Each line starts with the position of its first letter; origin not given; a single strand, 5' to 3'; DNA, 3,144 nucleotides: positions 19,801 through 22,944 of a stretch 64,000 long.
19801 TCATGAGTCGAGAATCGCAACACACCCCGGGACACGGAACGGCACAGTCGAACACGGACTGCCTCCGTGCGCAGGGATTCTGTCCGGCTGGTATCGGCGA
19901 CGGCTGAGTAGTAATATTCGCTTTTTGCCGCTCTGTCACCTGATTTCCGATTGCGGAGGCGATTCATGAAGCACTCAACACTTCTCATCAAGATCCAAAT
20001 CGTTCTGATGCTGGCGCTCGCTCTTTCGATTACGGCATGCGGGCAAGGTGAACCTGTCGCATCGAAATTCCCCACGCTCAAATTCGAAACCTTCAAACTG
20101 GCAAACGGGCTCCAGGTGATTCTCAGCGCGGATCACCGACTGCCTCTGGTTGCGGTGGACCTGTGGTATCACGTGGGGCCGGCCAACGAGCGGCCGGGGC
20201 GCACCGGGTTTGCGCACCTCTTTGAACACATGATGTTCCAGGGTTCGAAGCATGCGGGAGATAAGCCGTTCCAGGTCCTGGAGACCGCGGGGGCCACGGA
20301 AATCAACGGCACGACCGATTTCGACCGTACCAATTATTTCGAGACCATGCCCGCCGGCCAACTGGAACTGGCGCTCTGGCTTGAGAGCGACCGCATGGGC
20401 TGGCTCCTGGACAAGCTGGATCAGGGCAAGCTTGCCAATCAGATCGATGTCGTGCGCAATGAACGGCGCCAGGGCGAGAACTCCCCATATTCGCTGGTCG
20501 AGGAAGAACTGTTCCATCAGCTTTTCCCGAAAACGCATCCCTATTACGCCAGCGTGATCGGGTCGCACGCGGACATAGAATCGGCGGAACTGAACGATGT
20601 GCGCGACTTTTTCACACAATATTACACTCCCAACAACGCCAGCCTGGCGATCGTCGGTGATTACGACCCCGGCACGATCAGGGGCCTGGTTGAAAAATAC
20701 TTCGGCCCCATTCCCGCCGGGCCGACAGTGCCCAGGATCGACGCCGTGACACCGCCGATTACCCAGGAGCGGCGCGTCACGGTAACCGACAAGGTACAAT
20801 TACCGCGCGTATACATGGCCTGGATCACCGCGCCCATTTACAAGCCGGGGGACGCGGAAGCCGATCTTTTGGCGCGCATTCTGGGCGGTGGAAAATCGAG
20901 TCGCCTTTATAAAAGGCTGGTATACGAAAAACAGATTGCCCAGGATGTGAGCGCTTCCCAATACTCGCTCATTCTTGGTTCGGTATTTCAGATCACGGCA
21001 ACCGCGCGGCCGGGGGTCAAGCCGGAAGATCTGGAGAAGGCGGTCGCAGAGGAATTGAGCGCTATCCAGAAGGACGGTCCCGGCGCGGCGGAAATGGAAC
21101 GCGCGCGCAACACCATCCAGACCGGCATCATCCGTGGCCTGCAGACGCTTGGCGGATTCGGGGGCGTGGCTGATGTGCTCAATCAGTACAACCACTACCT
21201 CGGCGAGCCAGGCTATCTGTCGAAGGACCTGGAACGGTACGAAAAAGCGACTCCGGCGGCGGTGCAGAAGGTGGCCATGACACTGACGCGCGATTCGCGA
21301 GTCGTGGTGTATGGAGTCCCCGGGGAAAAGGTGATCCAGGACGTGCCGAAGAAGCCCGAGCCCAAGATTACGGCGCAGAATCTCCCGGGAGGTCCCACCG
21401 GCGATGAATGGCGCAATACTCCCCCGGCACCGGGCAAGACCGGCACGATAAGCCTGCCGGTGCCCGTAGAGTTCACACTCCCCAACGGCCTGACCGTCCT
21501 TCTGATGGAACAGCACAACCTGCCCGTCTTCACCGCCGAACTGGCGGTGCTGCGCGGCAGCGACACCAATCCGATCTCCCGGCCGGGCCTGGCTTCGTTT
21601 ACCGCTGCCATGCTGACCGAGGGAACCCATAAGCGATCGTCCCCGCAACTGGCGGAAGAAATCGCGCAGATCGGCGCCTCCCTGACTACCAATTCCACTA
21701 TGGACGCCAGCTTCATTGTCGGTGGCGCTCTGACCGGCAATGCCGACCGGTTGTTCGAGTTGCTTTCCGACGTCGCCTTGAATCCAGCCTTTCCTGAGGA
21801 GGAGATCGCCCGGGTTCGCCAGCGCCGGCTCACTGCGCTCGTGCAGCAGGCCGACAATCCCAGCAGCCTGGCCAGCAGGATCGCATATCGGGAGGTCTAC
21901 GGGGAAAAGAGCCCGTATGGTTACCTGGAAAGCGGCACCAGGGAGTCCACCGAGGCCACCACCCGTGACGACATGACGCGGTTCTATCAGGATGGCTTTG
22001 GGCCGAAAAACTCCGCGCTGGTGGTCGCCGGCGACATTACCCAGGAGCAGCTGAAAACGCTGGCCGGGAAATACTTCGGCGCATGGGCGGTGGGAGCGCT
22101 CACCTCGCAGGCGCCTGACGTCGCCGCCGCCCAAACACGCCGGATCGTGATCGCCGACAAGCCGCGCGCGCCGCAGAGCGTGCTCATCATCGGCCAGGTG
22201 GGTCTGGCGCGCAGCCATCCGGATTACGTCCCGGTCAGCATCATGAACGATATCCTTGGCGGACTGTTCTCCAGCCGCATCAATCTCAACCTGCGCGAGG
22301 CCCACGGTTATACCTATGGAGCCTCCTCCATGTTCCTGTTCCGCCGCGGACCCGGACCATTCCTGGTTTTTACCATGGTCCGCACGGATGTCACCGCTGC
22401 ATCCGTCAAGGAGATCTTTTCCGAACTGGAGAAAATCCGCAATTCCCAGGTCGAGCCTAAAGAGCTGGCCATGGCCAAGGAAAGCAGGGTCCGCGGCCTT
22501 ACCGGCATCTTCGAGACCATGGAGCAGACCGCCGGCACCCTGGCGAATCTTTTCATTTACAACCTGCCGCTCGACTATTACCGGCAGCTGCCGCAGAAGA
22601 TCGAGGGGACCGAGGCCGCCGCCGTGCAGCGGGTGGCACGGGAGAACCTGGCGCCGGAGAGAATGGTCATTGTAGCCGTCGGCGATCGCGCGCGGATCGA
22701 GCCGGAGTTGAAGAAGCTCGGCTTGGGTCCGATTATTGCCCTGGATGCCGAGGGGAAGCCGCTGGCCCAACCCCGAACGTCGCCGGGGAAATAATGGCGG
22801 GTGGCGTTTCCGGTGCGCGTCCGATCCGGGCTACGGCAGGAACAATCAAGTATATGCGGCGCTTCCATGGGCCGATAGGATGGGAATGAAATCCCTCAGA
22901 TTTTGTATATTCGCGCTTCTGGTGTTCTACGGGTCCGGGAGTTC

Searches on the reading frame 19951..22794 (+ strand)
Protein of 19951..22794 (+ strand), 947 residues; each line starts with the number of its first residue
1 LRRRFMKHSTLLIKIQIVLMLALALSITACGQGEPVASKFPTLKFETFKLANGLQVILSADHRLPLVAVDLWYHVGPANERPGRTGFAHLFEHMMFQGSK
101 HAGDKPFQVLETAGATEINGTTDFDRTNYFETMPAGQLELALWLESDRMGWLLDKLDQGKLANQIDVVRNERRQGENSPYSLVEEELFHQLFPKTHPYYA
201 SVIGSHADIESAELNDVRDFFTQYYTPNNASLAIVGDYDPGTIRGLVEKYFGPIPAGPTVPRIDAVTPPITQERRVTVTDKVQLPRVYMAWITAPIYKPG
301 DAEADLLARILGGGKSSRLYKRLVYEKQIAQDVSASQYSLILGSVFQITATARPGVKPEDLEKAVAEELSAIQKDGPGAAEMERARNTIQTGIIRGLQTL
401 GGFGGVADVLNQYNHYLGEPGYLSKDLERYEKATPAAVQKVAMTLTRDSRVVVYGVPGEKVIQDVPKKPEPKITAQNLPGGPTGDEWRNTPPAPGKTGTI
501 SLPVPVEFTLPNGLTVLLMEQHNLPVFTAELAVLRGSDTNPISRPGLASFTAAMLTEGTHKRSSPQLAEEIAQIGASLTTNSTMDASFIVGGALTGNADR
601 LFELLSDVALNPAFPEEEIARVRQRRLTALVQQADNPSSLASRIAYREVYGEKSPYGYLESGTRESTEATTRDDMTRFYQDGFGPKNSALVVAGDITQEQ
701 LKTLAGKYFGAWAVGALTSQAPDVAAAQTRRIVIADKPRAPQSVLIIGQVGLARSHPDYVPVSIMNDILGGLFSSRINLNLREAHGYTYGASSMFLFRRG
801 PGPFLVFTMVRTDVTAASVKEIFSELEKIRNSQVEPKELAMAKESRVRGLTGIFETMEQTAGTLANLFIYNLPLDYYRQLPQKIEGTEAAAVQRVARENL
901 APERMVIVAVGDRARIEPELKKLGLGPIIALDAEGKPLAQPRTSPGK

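Call 12: search_protein_families(library=pfam, proteins=[window:19951-22794:+])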
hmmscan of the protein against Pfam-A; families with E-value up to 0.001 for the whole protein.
window:19951-22794:+ (947 aa): 2 families
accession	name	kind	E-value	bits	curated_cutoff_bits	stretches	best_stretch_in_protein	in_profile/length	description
PF05193.26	Peptidase_M16_C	-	1.5e-70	237.2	23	2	213-388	3-180/181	Peptidase M16 inactive domain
PF00675.25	Peptidase_M16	-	1.1e-26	93.9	22.3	2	56-193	2-137/149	Insulinase (Peptidase family M16)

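Call 16: find_related_loci(query=window:19951-22794:+, collection=genome_contigs, flank=10000)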
Query window:19951-22794:+ (947 aa) in genome_contigs; peptide patterns used: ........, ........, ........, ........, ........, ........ (x = any residue, [..] = any of these).
600 stretches matched a pattern (row limit reached: there are more); 597 encode a relative of the query (tblastn E <= 1e-3); the best 80 are kept; 80 distinct loci.
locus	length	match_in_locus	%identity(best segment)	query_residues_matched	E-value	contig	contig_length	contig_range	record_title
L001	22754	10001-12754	64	5-924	0e+0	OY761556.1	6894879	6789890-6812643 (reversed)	MAG: Acidobacteriota bacterium isolate 5ca539cc-3996-4499-a76f-7ad0c810d377 genome assembly, chromosome: 1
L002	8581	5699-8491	60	33-935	0e+0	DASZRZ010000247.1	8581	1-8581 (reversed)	MAG TPA_asm: Terriglobales bacterium isolate SMAG_U6037 k141_858324, whole genome shotgun sequence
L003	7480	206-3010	55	3-937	0e+0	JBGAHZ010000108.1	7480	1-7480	MAG: Candidatus Obscuribacteraceae bacterium isolate MAG_MBR_H125.44 MBRH125-44_opera_contig_15066, whole genome shotgun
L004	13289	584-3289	56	41-936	0e+0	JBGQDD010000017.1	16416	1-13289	MAG: Candidatus Acidiferrum sp. isolate OBJ2_061818_110_24 k141_1045262_length_16416_cov_12.0000, whole genome shotgun s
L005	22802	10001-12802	53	3-934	0e+0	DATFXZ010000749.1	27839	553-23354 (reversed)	MAG TPA_asm: Terriglobia bacterium isolate SMAG_U9530 k141_10572296, whole genome shotgun sequence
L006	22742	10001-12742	57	46-942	0e+0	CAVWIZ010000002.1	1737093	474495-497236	MAG: uncultured Acidobacteriota bacterium isolate MFD02242.bin.2.28 genome assembly, contig: contig_17922, whole genome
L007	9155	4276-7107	51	5-940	0e+0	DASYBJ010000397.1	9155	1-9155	MAG TPA_asm: Acidobacteriaceae bacterium isolate SMAG_U4904 k141_315368, whole genome shotgun sequence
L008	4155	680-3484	53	18-942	0e+0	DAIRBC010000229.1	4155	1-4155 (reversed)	MAG TPA_asm: Gemmatimonadaceae bacterium isolate CTOTU41460 NODE_3778_length_4155_cov_8.341220, whole genome shotgun seq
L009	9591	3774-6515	54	27-935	0e+0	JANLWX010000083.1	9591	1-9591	MAG: Candidatus Eisenbacteria bacterium isolate OTE_20_metabat_201 OTE_20_k141_1775239, whole genome shotgun sequence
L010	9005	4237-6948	54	35-936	0e+0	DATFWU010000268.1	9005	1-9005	MAG TPA_asm: Candidatus Eisenbacteria bacterium isolate SMAG_U9499 k141_5318200, whole genome shotgun sequence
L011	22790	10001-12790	52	3-925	0e+0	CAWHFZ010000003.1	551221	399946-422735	MAG: Vicinamibacteria bacterium isolate MFD00392.bin.3.577 genome assembly, contig: contig_1378, whole genome shotgun se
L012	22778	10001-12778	52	16-938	0e+0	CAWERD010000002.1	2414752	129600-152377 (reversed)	MAG: Vicinamibacterales bacterium isolate MFD09212.bin.1.144 genome assembly, contig: contig_3066, whole genome shotgun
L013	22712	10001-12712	57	38-936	0e+0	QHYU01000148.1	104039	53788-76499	MAG: Acidobacteria bacterium isolate gp2 AA80 14_0903_12_30cm_scaffold_398_curated, whole genome shotgun sequence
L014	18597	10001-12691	53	43-938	0e+0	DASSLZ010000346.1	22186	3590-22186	MAG TPA_asm: Candidatus Eisenbacteria bacterium isolate SMAG_U1185 k141_1135600, whole genome shotgun sequence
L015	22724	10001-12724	48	39-939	0e+0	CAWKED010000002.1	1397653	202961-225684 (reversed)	MAG: uncultured Acidobacteriaceae bacterium isolate MFD09671.bin.1.5 genome assembly, contig: contig_14081, whole genome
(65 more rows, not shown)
